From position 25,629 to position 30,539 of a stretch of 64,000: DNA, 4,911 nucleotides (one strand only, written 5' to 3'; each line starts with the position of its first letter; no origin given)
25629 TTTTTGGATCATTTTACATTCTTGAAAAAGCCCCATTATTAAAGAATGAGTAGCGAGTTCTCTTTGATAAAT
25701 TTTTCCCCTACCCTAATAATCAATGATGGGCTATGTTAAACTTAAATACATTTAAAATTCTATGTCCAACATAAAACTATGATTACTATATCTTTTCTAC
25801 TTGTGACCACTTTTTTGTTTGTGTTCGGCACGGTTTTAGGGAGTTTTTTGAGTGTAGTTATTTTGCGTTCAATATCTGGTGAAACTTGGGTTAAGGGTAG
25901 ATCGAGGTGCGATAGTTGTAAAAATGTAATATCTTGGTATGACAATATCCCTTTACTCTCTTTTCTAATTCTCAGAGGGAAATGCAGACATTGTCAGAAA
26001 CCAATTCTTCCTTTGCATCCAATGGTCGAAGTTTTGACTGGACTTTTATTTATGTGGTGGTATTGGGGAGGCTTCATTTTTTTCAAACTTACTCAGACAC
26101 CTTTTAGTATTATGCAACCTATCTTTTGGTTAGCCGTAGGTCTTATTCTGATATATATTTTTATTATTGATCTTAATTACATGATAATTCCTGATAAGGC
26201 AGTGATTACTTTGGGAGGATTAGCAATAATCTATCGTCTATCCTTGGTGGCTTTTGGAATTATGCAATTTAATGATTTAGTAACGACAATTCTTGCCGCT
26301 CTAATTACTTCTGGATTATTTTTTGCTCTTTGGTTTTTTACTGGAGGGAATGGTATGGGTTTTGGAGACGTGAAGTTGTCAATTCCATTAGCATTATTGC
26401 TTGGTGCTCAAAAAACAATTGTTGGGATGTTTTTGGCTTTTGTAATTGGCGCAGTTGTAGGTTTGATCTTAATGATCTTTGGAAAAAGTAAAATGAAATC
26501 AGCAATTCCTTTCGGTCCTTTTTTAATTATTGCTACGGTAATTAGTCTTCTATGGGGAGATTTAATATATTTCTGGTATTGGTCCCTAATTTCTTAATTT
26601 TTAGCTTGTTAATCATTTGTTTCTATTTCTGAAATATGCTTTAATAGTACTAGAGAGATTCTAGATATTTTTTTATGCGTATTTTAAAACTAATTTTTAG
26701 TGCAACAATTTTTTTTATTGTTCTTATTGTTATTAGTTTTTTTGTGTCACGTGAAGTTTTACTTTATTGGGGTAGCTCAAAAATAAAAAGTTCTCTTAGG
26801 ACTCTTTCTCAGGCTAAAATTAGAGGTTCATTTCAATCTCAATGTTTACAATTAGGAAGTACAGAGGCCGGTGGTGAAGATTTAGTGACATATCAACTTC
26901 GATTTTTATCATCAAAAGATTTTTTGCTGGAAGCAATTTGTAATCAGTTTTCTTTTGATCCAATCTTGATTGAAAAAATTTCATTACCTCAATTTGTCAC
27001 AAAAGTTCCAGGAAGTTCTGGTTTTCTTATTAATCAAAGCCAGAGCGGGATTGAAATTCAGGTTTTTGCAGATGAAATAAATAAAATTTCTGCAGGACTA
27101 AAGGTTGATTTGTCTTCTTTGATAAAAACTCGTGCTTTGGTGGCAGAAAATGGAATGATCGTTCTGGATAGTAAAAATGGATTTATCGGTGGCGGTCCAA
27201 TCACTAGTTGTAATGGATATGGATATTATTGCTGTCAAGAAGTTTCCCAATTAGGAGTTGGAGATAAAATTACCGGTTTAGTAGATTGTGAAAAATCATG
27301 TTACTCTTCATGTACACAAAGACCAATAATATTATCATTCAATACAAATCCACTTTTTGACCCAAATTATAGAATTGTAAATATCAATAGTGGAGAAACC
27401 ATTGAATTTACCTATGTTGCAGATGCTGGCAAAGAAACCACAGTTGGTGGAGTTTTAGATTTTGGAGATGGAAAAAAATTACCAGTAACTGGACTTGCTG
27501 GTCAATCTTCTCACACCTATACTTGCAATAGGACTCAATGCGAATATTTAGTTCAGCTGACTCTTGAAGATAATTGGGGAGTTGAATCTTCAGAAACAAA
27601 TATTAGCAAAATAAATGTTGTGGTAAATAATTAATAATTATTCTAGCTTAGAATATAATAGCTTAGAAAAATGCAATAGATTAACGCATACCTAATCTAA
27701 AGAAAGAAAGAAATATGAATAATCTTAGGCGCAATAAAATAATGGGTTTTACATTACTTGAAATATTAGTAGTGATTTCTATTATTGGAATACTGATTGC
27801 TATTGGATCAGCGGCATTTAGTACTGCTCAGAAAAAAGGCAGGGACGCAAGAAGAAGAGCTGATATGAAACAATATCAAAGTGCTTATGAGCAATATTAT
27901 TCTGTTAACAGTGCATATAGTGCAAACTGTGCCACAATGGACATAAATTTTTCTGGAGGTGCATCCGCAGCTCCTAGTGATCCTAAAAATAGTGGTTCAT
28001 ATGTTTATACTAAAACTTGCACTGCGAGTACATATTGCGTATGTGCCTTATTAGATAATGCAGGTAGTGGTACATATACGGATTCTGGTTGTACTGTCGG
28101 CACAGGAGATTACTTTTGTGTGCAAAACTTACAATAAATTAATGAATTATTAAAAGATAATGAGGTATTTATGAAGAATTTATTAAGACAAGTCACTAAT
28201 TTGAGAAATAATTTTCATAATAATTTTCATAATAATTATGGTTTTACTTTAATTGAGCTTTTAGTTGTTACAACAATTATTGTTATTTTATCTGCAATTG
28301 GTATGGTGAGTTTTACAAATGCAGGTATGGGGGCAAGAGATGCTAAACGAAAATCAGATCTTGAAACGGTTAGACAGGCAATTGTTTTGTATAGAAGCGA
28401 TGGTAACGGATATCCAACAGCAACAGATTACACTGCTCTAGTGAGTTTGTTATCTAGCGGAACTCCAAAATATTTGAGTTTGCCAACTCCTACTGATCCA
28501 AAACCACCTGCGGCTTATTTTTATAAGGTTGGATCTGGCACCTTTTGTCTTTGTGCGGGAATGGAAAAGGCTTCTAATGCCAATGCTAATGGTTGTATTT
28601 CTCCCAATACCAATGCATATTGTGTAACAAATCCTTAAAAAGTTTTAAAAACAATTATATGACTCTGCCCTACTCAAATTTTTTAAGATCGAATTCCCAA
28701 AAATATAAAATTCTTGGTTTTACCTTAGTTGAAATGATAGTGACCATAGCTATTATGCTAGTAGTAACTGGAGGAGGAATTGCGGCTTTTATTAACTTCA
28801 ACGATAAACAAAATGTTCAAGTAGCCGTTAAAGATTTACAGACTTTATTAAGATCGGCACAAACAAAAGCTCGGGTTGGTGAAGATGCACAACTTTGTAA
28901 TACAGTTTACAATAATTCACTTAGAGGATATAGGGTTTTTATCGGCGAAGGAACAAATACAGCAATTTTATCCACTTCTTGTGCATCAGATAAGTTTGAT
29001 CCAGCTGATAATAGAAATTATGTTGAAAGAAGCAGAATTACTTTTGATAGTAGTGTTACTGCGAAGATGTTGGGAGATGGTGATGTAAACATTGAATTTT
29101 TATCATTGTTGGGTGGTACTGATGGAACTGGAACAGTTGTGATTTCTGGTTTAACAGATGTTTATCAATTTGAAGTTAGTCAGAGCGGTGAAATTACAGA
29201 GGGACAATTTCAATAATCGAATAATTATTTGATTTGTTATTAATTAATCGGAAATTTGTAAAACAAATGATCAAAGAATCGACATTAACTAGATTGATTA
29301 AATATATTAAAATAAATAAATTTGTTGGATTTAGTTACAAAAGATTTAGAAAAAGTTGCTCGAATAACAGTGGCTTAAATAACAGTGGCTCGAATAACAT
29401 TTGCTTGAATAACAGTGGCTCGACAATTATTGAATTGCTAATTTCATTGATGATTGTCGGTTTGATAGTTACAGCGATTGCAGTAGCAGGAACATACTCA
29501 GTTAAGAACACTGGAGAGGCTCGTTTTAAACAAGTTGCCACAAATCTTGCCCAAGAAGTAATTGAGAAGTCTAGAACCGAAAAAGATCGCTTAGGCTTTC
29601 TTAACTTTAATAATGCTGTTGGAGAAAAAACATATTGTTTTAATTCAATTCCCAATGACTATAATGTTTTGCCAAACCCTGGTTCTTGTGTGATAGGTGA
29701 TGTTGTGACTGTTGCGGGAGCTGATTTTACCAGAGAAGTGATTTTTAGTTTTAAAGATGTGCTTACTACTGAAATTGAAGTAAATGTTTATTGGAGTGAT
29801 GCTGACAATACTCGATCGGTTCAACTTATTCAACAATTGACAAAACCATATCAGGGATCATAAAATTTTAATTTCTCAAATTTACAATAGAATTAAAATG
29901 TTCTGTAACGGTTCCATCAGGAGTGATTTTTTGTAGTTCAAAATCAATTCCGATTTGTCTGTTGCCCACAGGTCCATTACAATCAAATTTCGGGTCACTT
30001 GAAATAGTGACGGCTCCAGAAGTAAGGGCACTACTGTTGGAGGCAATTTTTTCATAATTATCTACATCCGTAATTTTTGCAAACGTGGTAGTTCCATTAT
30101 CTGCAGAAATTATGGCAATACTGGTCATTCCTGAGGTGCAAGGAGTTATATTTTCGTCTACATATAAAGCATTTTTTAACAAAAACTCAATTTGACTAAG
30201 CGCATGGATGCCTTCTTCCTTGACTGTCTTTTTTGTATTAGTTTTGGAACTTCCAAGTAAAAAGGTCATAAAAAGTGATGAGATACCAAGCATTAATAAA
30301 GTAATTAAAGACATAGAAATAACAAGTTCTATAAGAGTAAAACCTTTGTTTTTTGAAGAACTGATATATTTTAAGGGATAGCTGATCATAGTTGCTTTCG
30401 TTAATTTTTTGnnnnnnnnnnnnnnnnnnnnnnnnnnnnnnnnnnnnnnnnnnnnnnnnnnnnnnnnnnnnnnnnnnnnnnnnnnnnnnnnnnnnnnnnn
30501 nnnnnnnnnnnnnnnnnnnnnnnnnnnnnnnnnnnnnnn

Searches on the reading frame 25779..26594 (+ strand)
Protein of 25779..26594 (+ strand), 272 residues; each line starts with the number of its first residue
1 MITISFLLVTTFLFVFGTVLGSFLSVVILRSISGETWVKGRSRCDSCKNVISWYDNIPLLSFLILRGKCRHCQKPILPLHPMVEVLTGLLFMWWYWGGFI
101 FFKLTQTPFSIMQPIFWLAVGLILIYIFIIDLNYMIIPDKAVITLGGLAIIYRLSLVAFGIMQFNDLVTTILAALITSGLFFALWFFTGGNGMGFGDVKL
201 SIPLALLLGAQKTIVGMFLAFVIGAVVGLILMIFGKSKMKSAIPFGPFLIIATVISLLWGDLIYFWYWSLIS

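Call 72: search_protein_families(library=pfam, proteins=[window:25779-26594:+], max_evalue=0.001)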
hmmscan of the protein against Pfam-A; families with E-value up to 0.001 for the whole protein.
window:25779-26594:+ (272 aa): 2 families
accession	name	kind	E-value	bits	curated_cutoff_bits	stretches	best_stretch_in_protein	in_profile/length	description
PF06750.18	A24_N_bact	-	3.7e-29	101.1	23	1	15-96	1-82/84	Bacterial Peptidase A24 N-terminal domain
PF01478.23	Peptidase_A24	-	3.7e-14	53.5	26.5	1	120-229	3-104/104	Type IV leader peptidase family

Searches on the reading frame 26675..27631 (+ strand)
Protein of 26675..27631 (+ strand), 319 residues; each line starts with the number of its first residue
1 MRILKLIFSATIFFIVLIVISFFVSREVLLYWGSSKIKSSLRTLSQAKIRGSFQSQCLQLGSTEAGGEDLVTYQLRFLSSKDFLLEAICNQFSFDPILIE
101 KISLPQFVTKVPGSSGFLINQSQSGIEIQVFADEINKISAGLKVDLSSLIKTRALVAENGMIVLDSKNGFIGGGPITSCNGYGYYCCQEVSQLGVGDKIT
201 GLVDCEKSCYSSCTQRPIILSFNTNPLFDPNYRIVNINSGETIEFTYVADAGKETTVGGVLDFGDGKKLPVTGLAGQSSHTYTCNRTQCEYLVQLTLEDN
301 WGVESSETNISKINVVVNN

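Call 72: search_protein_families(library=pfam, proteins=[window:26675-27631:+], max_evalue=0.001)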
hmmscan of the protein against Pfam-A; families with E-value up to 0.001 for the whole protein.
window:26675-27631:+ (319 aa): 2 families
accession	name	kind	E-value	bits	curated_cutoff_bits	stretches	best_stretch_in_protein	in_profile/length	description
PF18911.6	PKD_4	-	0.00011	22.7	27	1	235-313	12-83/85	PKD domain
PF00801.26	PKD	-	0.00093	19.6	23.5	0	238-310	12-78/80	PKD domain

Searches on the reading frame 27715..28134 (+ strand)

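Call 72: search_protein_families(library=pfam, proteins=[window:27715-28134:+], max_evalue=0.001)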
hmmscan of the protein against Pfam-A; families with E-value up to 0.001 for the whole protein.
window:27715-28134:+ (140 aa): 1 family
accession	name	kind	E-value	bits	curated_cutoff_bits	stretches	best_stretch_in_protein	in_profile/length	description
PF07963.17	N_methyl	-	2.1e-06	27.5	21.2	1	11-30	6-25/27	Prokaryotic N-terminal methylation motif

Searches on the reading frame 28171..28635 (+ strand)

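Call 72: search_protein_families(library=pfam, proteins=[window:28171-28635:+], max_evalue=0.001)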
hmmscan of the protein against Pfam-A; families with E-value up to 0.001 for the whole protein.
window:28171-28635:+ (155 aa): 1 family
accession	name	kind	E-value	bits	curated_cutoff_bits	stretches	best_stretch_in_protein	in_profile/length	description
PF07963.17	N_methyl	-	3.1e-07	30.1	21.2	1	21-43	3-25/27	Prokaryotic N-terminal methylation motif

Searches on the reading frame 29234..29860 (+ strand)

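Call 72: search_protein_families(library=pfam, proteins=[window:29234-29860:+], max_evalue=0.001)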
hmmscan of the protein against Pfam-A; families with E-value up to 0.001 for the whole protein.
window:29234-29860:+ (209 aa): 1 family
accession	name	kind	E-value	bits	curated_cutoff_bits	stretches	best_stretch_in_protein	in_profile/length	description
PF07963.17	N_methyl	-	0.0009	19.2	21.2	0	59-82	3-26/27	Prokaryotic N-terminal methylation motif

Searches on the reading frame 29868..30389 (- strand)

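Call 42: search_protein_families(library=pfam, proteins=[window:29868-30389:-], max_evalue=0.01)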
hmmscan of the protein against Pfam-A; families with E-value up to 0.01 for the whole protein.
window:29868-30389:- (173 aa): 1 family
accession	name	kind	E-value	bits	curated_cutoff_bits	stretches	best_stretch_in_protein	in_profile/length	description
PF07963.17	N_methyl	-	8.6e-08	31.9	21.2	1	12-36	2-26/27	Prokaryotic N-terminal methylation motif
